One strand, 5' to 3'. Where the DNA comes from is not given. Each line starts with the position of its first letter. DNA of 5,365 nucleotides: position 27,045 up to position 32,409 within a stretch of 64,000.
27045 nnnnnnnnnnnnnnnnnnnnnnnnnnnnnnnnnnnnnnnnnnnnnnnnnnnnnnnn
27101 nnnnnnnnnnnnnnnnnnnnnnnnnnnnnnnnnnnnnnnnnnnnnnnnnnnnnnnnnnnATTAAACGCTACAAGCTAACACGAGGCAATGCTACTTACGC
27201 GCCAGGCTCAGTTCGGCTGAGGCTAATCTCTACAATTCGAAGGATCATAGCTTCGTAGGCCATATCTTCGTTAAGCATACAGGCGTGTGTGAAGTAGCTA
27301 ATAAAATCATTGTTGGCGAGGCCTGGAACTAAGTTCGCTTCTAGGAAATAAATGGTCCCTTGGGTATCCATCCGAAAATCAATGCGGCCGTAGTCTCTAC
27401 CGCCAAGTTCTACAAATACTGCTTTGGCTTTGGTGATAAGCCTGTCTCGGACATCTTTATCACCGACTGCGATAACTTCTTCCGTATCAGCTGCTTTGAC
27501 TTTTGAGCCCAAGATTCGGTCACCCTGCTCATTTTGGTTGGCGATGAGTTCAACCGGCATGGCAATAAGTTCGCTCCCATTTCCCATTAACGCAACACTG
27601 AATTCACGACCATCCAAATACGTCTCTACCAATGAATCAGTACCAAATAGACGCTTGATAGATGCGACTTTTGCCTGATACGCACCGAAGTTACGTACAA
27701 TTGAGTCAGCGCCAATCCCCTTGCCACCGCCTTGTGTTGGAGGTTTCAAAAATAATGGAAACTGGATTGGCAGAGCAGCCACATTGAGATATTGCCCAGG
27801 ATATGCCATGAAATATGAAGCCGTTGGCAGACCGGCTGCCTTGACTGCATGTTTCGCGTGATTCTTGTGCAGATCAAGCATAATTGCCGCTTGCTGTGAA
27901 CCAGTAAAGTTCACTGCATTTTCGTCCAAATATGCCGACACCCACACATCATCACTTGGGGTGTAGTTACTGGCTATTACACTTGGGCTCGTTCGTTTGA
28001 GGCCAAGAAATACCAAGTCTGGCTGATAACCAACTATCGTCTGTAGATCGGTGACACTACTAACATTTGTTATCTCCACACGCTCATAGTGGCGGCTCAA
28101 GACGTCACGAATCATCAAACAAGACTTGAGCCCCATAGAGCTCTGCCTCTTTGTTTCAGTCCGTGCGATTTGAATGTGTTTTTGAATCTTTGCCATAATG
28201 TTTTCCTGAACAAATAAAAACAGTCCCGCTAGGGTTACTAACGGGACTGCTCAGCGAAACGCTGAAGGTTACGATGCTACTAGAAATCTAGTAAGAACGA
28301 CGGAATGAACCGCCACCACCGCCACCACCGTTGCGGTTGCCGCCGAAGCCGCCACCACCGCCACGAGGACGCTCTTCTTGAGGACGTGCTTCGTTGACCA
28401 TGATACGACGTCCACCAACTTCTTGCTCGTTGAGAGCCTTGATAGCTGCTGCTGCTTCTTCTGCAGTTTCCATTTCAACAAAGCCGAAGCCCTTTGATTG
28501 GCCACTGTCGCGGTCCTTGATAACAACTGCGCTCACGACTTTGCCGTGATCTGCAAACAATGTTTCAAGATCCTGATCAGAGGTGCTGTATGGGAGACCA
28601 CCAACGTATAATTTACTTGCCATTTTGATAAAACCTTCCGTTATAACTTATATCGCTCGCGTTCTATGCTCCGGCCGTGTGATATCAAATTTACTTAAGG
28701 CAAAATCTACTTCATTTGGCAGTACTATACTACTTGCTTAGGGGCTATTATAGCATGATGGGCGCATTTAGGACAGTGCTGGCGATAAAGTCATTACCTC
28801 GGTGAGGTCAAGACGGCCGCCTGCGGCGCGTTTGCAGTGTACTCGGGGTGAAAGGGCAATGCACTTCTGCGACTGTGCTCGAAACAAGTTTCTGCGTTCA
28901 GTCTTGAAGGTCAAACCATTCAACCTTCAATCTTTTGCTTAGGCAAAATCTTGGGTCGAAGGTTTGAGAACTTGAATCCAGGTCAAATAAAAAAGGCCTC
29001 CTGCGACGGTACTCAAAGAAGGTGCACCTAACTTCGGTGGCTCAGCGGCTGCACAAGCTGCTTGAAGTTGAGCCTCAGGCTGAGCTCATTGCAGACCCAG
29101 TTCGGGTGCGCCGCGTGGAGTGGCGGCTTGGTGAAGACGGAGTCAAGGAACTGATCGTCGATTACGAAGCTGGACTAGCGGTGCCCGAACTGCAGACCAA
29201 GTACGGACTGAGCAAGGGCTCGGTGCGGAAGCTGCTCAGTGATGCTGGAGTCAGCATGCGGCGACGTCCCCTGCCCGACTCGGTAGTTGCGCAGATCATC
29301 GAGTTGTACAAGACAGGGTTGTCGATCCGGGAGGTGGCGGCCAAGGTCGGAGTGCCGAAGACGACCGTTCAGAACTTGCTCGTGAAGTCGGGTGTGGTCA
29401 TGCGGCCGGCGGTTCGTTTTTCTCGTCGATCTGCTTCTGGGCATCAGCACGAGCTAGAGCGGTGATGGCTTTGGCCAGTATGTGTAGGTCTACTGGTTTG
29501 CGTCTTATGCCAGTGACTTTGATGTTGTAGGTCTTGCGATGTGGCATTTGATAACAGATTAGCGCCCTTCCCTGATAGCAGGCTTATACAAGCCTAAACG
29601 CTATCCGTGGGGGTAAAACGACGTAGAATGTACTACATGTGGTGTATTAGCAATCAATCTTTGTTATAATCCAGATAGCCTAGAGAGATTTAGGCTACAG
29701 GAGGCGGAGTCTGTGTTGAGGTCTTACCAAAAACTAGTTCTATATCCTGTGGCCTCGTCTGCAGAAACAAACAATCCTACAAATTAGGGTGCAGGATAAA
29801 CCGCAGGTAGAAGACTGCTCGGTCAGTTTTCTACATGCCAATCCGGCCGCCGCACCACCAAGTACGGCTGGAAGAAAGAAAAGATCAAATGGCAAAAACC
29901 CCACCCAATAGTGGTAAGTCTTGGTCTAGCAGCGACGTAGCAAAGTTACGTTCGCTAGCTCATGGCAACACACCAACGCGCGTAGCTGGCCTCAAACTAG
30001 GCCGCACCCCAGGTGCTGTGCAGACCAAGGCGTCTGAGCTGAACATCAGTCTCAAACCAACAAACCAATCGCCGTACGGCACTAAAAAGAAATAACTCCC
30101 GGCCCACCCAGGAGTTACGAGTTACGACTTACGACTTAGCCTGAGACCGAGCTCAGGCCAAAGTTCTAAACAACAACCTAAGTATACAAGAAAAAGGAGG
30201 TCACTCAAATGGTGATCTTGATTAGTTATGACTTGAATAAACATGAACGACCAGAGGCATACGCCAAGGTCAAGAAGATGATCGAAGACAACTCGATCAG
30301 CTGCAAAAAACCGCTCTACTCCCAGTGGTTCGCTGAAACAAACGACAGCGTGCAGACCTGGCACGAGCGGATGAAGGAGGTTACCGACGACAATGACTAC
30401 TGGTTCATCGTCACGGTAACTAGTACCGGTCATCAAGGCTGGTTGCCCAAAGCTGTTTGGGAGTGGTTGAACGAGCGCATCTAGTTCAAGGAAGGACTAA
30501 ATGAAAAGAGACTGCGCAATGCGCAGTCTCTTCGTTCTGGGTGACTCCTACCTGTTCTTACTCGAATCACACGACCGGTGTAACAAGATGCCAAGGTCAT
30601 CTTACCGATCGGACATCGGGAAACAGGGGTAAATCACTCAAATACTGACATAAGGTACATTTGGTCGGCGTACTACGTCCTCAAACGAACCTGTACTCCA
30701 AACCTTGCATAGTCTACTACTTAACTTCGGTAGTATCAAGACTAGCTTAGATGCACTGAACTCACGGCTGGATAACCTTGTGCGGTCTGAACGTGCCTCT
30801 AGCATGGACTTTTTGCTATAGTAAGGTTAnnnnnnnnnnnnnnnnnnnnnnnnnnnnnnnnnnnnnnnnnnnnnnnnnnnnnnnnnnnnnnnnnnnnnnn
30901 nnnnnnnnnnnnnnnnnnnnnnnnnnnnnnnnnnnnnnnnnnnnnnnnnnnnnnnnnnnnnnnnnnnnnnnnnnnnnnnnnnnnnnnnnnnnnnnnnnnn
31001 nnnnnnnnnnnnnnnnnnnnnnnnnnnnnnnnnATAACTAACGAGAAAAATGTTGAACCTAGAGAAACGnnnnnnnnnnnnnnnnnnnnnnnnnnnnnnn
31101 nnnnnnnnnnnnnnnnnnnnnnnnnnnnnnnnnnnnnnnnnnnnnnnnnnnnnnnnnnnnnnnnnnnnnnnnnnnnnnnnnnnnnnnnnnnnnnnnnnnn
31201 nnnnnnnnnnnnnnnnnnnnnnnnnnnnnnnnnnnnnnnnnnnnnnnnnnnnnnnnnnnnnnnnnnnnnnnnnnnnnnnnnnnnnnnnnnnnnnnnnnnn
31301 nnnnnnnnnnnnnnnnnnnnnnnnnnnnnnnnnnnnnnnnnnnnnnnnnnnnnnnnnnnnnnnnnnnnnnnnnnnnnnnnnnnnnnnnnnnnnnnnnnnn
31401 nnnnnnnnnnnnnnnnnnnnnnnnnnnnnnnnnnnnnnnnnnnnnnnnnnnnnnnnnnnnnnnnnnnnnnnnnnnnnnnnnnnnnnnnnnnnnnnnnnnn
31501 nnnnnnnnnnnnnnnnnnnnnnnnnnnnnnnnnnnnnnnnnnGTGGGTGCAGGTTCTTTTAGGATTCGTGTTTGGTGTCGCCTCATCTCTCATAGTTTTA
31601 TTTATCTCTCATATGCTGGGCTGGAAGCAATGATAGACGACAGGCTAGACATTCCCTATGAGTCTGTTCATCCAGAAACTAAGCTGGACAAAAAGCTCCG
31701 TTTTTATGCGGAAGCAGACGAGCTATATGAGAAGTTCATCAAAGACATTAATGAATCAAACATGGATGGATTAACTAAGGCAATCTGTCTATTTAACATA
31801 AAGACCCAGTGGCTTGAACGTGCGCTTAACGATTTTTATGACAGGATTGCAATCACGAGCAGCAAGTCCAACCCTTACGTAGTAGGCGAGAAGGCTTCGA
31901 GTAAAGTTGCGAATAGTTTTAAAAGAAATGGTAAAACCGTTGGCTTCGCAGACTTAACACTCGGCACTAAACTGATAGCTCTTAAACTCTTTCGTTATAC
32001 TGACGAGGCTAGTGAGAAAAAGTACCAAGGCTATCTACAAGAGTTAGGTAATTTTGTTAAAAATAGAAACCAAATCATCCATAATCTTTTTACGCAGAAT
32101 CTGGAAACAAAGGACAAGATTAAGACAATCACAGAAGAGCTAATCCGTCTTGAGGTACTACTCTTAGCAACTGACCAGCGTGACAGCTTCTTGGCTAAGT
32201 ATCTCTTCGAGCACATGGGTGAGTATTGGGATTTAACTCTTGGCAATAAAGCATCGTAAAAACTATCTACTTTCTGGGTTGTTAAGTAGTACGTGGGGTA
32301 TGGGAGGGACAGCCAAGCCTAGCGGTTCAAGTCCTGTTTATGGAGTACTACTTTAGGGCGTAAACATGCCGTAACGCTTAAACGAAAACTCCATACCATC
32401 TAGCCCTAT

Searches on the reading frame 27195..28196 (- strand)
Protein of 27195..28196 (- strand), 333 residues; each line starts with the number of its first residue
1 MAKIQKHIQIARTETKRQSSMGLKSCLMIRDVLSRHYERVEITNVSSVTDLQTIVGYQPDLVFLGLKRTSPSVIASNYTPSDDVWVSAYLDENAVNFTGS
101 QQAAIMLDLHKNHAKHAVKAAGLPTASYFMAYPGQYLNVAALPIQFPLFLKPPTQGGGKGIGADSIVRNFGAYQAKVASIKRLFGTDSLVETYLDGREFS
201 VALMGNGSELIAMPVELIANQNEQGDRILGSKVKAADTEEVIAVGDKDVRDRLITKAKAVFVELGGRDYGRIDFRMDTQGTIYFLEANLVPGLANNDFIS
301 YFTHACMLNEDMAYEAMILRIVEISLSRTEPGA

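Call 15: search_protein_families(library=pfam, proteins=[window:27195-28196:-], max_evalue=0.001)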
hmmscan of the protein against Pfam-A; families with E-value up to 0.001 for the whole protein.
window:27195-28196:- (333 aa): 3 families
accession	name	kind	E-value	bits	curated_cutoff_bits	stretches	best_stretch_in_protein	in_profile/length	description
PF07478.18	Dala_Dala_lig_C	-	1e-18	68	24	1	119-323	3-204/204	D-ala D-ala ligase C-terminus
PF02786.22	CPSase_L_D2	-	0.0003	20.8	19.8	1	111-288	2-177/211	Carbamoyl-phosphate synthase L chain, ATP binding domain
PF01071.24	GARS_A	-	0.00038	20.8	27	1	111-215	3-110/194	Phosphoribosylglycinamide synthetase, ATP-grasp (A) domain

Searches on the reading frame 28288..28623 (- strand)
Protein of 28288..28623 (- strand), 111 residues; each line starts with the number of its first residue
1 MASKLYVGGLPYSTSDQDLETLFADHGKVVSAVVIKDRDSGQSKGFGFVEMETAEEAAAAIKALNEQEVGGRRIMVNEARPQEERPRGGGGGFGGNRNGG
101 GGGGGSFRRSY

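Call 15: search_protein_families(library=pfam, proteins=[window:28288-28623:-], max_evalue=0.001)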
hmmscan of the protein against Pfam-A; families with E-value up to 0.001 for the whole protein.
window:28288-28623:- (111 aa): 1 family
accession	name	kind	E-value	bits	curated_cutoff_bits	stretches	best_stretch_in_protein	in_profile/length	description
PF00076.28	RRM_1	-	2.4e-24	85.4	20.7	1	5-74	1-69/70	RNA recognition motif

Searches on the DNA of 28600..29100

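Call 76: search_rna_families(source=window, start=28600, end=29100, threshold=evalue, max_evalue=10)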
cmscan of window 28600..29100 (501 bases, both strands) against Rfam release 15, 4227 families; matches with E-value up to 10: 1.
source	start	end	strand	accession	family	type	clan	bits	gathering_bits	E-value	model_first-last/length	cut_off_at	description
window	28903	28957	-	RF02418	Spd-sr07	Gene; sRNA;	-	19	55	2.2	1-63/63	no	Streptococcus sRNA Spd-sr07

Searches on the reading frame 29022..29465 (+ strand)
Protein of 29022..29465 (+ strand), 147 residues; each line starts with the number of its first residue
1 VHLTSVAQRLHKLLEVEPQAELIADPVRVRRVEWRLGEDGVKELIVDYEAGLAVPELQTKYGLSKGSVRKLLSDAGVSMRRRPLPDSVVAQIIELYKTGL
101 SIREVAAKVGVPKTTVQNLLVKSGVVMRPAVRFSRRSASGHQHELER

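Call 8: search_protein_families(library=pfam, proteins=[window:29022-29465:+], max_evalue=0.01)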
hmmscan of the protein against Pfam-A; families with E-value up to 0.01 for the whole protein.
window:29022-29465:+ (147 aa): 22 families
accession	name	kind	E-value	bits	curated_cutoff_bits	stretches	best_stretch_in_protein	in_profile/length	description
PF19575.5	HTH_58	-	2.5e-12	47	23.8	2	42-82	17-57/62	Helix-turn-helix domain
PF13384.12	HTH_23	-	3.8e-09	36.5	24.6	1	90-119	8-37/50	Homeodomain-like domain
PF09339.16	HTH_IclR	-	3.9e-07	30.2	22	1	97-120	16-39/52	IclR helix-turn-helix domain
PF13518.12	HTH_28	-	1e-05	26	25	1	90-119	3-32/52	Helix-turn-helix domain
PF08281.18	Sigma70_r4_2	-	8.9e-05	22.5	25.7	1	91-121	17-48/54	Sigma-70, region 4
PF25787.1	HTH_SB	-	0.00035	20.7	43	1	91-122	14-45/53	Sleeping Beauty transposase HTH domain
PF01381.28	HTH_3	-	0.00046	20.6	23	0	99-119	9-29/55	Helix-turn-helix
PF12728.13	HTH_17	-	0.00053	20.6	27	0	100-124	2-25/51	Helix-turn-helix domain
PF13936.12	HTH_38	-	0.00059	20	27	1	91-120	12-41/44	Helix-turn-helix domain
PF04545.22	Sigma70_r4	-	0.00071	19.5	24.1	0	96-122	17-43/50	Sigma-70, region 4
PF13560.12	HTH_31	-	0.0015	19.2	27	0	98-120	13-35/64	Helix-turn-helix domain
PF13542.12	HTH_Tnp_ISL3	-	0.0019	18.1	27.4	1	90-120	18-47/51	Helix-turn-helix domain of transposase family ISL3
PF14493.12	HTH_40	-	0.0024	18.6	27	1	93-122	6-35/89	Helix-turn-helix domain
PF13412.12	HTH_24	-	0.0025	17.8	21.9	0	99-117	17-35/48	Winged helix-turn-helix DNA-binding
PF02796.21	HTH_7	-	0.0066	17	23.8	0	89-116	11-38/45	Helix-turn-helix domain of resolvase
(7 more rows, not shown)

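Call 77: search_protein_families(library=phrogs, proteins=[window:29022-29465:+], max_evalue=0.001)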
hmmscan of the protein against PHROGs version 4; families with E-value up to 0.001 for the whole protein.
window:29022-29465:+ (147 aa): 12 families
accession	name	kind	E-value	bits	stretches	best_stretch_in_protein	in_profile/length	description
phrog_4538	-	unknown function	3.7e-08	33.7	1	89-128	358-396/447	-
phrog_1303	-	DNA, RNA and nucleotide metabolism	1e-07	32.9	0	44-84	32-72/184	DNA binding protein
phrog_664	-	DNA, RNA and nucleotide metabolism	1.2e-06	29.6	1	51-138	52-139/210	DNA binding protein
phrog_4629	-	DNA, RNA and nucleotide metabolism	2.4e-06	28.4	0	80-117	33-70/87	HTH DNA binding domain protein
phrog_35775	-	unknown function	1.8e-05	26.2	0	43-81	14-53/133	-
phrog_323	-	transcription regulation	0.00012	22.7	1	50-133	110-198/319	transcriptional regulator, D5-like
phrog_6081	-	unknown function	0.00022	21.8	0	84-136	53-104/169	-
phrog_15950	-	unknown function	0.00036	21.7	0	36-78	93-135/145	-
phrog_125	-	DNA, RNA and nucleotide metabolism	0.00044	20.9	1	78-124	157-204/254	DNA invertase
phrog_4779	-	transcription regulation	0.00066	21.1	0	49-91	13-55/98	transcriptional regulator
phrog_2422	-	integration and excision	0.00091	19.7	0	98-122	25-49/221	transposase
phrog_836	-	transcription regulation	0.00099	20.2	0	90-121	87-118/133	late transcriptional activator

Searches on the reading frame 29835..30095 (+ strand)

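Call 77: search_protein_families(library=phrogs, proteins=[window:29835-30095:+], max_evalue=0.001)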
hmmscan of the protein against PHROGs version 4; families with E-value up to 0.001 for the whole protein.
window:29835-30095:+ (86 aa): 2 families
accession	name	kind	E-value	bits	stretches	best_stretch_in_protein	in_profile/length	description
phrog_323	-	transcription regulation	8.3e-08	33.1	1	16-79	141-198/319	transcriptional regulator, D5-like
phrog_11013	-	unknown function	0.0004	21.2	1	21-73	21-75/87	-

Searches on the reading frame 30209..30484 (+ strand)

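Call 77: search_protein_families(library=phrogs, proteins=[window:30209-30484:+], max_evalue=0.001)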
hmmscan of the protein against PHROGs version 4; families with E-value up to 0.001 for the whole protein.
window:30209-30484:+ (91 aa): 1 family
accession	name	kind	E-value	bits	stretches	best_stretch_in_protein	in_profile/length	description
phrog_1090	-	unknown function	1.4e-15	58.3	1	2-91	3-88/90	-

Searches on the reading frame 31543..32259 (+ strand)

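Call 8: search_protein_families(library=pfam, proteins=[window:31543-32259:+], max_evalue=0.01)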
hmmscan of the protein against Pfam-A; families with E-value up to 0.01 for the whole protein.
window:31543-32259:+ (238 aa): 1 family
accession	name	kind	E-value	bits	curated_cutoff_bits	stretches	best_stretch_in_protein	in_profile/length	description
PF18735.6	HEPN_RiboL-PSP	-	0.0045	17.3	28.4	0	16-199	31-177/191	RiboL-PSP-HEPN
